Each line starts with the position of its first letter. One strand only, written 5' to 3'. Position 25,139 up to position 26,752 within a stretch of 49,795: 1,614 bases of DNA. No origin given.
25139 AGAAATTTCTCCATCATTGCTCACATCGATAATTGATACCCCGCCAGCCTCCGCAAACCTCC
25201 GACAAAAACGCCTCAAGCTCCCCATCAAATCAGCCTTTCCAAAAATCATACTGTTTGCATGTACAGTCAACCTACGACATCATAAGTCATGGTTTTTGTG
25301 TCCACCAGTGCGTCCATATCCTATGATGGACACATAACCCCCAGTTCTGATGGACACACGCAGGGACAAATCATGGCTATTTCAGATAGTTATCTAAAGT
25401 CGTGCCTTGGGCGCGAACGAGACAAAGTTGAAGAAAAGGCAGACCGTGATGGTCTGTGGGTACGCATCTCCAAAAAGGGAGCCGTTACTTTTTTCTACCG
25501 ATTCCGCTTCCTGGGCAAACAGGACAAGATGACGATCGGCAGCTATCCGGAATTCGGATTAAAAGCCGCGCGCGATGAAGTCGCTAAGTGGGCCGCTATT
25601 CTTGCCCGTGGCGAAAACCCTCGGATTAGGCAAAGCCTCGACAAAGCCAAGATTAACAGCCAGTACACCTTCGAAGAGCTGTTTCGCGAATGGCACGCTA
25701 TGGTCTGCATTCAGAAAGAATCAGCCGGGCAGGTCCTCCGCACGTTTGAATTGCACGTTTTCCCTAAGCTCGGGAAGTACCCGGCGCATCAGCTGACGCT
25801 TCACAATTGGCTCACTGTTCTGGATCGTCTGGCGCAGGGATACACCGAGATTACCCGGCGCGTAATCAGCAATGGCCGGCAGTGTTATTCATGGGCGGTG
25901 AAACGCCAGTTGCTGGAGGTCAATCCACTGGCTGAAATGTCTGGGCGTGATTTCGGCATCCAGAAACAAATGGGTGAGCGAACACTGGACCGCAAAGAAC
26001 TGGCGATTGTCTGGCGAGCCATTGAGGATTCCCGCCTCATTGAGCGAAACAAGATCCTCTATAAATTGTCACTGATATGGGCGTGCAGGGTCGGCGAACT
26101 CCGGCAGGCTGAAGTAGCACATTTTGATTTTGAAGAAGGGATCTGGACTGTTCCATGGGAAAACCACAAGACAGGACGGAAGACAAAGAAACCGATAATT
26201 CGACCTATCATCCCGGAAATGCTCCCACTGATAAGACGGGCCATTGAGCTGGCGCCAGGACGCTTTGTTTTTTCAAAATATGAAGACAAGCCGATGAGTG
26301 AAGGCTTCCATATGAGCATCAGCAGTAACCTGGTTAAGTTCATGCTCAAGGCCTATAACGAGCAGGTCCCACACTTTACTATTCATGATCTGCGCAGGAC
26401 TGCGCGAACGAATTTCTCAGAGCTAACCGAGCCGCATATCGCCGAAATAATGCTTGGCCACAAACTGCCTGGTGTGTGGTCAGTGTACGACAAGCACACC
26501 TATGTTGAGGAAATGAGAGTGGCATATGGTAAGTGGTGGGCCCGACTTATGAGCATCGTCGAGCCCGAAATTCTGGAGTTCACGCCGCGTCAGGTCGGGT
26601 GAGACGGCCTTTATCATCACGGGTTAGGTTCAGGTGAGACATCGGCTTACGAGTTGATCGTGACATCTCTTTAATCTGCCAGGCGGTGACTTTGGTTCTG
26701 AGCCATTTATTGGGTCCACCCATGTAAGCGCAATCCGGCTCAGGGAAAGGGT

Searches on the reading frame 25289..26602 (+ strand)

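Call 72: search_protein_families(library=pfam, proteins=[window:25289-26602:+], max_evalue=0.001)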
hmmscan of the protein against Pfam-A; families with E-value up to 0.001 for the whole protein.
window:25289-26602:+ (437 aa): 3 families
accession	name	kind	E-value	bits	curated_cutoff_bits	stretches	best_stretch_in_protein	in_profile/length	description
PF13356.12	Arm-DNA-bind_3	-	4.5e-17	62.4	27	1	33-113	3-78/83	Arm DNA-binding domain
PF22022.2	Phage_int_M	-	7.8e-13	48.9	27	1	128-219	1-95/96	Phage integrase central domain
PF00589.27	Phage_integrase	-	3.6e-11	43.6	27.1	1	233-402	3-167/172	Phage integrase family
